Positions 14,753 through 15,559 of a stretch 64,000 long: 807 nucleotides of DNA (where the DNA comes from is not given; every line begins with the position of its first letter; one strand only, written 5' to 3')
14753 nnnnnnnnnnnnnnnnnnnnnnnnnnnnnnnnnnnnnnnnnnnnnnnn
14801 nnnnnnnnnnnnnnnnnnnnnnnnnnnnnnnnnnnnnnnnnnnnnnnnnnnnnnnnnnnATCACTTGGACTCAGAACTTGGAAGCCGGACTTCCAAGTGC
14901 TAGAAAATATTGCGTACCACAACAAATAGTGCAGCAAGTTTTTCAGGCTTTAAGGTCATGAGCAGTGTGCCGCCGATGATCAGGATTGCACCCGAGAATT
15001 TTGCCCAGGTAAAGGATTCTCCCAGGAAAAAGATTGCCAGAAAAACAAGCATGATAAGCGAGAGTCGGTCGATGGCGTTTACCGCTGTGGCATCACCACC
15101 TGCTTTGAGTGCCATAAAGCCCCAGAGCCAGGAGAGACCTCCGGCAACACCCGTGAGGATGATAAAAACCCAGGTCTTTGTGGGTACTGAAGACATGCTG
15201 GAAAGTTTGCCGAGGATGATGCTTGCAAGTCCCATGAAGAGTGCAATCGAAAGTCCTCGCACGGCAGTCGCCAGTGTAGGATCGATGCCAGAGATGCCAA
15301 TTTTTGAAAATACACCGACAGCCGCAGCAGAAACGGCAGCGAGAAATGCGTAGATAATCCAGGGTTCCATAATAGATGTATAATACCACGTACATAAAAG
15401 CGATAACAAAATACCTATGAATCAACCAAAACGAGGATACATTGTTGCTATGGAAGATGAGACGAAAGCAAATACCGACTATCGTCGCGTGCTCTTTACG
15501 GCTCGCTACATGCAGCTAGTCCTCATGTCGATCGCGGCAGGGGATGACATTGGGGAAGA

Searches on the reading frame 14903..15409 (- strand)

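Call 46: search_protein_families(library=pfam, proteins=[window:14903-15409:-], max_evalue=0.01)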
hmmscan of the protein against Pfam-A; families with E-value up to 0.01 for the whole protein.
window:14903-15409:- (169 aa): 1 family
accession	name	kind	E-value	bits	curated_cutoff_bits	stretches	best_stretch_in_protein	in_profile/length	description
PF00892.27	EamA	-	1.3e-17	64.8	28.2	1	16-152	2-134/135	EamA-like transporter family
